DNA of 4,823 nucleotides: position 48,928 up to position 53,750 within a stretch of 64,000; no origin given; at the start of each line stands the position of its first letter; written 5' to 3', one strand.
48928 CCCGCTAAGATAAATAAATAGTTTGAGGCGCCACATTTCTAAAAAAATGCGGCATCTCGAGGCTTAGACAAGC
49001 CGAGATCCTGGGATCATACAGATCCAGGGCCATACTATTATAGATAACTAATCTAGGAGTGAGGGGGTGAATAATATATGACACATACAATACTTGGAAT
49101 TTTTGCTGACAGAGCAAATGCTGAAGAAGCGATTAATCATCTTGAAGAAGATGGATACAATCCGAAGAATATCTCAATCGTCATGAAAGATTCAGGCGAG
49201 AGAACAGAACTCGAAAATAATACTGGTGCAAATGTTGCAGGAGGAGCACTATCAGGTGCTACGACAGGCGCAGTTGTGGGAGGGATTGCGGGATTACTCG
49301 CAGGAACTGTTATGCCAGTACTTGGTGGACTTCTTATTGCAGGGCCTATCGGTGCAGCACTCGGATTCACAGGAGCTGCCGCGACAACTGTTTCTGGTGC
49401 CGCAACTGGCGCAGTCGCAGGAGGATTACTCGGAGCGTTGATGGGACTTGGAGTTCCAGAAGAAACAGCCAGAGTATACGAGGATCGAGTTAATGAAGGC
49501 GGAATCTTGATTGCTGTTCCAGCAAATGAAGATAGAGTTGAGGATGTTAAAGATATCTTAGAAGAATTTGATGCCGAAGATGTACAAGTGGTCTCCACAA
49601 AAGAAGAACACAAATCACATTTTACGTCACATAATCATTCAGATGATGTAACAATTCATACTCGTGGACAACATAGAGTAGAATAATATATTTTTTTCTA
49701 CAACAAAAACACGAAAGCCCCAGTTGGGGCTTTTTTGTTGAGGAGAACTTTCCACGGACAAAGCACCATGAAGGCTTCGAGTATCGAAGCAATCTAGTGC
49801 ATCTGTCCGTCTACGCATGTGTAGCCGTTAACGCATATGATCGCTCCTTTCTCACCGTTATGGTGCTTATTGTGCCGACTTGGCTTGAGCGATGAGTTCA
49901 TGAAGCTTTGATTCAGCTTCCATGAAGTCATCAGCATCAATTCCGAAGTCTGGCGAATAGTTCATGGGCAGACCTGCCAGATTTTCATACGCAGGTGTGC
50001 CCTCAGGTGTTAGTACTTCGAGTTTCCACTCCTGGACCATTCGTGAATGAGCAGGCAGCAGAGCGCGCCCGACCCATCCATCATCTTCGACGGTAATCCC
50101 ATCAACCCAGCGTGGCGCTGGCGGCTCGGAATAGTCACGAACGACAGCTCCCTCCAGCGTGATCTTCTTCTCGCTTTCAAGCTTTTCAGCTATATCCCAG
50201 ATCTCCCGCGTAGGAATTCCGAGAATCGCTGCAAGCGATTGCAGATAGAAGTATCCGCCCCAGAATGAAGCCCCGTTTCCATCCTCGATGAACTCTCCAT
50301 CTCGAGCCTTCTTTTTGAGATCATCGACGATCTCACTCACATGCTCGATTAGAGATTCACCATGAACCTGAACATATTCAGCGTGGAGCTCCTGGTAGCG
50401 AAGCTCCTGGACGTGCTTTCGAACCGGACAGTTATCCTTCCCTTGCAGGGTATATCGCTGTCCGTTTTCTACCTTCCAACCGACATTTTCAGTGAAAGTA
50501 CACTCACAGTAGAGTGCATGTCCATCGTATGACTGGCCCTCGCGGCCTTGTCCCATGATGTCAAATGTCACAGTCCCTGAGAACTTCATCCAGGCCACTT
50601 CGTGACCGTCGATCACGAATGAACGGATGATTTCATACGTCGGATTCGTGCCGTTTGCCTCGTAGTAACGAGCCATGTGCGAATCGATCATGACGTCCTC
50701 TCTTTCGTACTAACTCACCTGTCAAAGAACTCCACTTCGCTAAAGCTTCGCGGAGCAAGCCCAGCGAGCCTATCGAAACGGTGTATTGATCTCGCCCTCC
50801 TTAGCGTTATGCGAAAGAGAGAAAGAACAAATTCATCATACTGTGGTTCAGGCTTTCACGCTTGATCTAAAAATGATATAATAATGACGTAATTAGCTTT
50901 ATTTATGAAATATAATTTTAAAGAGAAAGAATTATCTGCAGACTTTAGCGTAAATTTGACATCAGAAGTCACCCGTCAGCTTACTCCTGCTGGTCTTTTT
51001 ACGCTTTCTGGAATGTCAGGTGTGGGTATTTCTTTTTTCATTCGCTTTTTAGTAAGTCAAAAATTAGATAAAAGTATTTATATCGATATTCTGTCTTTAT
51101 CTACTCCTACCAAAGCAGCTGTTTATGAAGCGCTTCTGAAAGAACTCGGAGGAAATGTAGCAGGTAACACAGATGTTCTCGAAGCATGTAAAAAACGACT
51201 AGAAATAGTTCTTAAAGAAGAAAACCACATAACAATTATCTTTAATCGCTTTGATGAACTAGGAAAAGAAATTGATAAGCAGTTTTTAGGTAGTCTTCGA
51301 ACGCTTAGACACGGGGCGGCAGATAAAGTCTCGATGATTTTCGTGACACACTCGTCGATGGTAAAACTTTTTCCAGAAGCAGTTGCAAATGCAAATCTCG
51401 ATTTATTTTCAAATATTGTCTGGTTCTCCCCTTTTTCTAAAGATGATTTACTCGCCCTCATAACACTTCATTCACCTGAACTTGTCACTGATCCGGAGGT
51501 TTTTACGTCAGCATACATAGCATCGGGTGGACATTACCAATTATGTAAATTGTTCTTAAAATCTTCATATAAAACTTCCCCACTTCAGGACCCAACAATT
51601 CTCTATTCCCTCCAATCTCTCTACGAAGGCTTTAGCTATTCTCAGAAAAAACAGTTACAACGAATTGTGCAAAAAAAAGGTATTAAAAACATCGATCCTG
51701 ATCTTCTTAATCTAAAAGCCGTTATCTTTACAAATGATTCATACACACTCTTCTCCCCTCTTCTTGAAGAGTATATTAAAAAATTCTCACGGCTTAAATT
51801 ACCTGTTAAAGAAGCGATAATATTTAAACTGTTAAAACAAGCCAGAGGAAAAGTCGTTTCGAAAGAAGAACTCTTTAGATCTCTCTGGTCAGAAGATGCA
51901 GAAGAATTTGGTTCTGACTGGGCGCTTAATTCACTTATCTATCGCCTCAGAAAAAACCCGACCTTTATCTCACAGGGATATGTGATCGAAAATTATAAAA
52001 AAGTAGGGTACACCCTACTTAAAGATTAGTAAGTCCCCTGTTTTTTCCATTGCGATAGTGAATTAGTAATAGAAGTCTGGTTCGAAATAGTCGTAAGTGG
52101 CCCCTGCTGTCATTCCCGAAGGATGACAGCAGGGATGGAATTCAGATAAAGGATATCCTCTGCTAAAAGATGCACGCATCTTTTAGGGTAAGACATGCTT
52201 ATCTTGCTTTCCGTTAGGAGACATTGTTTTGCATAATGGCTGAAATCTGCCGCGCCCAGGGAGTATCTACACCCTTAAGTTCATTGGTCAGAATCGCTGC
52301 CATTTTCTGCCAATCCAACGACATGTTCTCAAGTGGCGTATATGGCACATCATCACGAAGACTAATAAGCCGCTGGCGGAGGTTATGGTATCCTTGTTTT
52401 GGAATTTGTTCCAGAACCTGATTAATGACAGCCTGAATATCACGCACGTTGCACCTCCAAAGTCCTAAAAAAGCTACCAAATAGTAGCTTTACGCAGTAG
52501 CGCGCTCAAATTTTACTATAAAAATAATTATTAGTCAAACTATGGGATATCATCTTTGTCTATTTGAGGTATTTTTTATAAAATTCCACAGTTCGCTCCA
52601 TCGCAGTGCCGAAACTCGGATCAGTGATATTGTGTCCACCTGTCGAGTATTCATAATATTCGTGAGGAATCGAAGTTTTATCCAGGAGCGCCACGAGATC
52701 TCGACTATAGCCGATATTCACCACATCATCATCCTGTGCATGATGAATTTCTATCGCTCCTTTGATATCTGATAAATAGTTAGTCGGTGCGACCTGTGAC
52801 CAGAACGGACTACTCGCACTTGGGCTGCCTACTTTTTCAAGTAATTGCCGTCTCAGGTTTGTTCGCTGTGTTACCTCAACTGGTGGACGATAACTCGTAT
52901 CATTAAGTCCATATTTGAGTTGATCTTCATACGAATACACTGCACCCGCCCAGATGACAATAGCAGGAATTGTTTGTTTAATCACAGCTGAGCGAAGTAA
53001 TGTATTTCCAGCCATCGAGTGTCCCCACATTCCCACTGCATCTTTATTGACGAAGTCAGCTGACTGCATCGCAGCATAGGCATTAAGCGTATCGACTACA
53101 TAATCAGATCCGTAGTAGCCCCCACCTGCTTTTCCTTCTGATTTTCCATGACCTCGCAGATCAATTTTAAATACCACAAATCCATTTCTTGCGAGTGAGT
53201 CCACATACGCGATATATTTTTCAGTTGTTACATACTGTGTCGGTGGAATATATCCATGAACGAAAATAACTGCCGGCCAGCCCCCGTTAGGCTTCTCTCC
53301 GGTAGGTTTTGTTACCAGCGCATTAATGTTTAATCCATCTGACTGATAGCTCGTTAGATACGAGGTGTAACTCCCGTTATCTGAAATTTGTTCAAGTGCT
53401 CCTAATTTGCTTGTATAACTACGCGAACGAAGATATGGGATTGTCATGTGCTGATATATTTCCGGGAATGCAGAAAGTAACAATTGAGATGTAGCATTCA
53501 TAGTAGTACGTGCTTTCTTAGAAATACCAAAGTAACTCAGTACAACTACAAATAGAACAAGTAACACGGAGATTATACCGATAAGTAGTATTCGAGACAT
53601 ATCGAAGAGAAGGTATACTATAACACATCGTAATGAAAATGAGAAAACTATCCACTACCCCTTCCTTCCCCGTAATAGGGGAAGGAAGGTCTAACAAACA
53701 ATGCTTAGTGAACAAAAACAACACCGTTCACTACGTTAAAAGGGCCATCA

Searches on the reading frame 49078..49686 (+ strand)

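Call 71: search_protein_families(library=pfam, proteins=[window:49078-49686:+], max_evalue=0.0001)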
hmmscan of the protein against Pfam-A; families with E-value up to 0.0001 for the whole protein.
window:49078-49686:+ (202 aa): 2 families
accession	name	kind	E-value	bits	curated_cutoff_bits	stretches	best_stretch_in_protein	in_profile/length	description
PF11181.13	YflT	-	3e-12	47.3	26.2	1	5-74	2-69/99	Heat induced stress protein YflT domain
PF11821.13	ActD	-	1.2e-05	25.5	25.7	0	4-170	2-169/170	Alternative complex III, ActD subunit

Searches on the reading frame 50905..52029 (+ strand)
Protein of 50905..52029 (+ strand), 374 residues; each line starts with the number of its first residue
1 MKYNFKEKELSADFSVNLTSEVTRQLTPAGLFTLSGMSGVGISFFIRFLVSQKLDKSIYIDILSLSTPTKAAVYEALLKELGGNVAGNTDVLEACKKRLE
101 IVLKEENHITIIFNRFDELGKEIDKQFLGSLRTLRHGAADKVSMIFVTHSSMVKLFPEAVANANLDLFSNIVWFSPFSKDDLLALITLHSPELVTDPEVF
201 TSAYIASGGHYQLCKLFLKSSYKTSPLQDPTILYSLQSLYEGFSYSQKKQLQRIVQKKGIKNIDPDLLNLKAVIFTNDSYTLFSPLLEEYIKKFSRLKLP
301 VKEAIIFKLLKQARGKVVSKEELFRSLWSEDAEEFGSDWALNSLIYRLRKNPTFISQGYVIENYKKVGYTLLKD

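Call 71: search_protein_families(library=pfam, proteins=[window:50905-52029:+], max_evalue=0.0001)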
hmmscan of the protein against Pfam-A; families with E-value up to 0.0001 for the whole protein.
window:50905-52029:+ (374 aa): 2 families
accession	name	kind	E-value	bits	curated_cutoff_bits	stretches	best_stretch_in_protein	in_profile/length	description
PF00486.34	Trans_reg_C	-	6.8e-10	39.3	26.2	1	297-371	4-77/77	Transcriptional regulatory protein, C terminal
PF13401.12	AAA_22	-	6.1e-06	27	27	1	29-152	5-126/130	AAA domain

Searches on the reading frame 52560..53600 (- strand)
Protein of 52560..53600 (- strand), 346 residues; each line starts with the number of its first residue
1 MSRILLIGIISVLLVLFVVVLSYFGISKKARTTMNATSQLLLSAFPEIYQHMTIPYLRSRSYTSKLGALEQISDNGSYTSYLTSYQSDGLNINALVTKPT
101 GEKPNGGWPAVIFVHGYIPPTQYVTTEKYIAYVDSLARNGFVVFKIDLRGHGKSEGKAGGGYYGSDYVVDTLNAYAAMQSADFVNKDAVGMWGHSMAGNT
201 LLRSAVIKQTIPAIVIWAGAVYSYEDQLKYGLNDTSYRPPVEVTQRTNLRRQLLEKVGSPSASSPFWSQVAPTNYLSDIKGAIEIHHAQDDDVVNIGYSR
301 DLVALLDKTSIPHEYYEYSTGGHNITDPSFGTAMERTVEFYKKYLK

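Call 71: search_protein_families(library=pfam, proteins=[window:52560-53600:-], max_evalue=0.0001)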
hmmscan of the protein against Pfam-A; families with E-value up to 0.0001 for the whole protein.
window:52560-53600:- (346 aa): 6 families
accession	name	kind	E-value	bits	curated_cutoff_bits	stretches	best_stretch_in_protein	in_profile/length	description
PF12146.15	Hydrolase_4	-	6.9e-14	52.2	27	1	110-221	6-111/239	Serine aminopeptidase, S33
PF00561.26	Abhydrolase_1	-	4.2e-12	46.7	25.8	1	109-207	1-89/245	alpha/beta hydrolase fold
PF00326.27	Peptidase_S9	-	5.9e-09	36.2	22.6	1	134-346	8-211/213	Prolyl oligopeptidase family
PF02129.25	Peptidase_S15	-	1.7e-08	35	23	1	88-226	1-135/262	X-Pro dipeptidyl-peptidase (S15 family)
PF12697.13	Abhydrolase_6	-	2.5e-07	32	26.3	1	111-252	1-106/217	Alpha/beta hydrolase family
PF08840.17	BAAT_C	-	1.5e-05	25.6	20.9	1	173-334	8-169/210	BAAT / Acyl-CoA thioester hydrolase C terminal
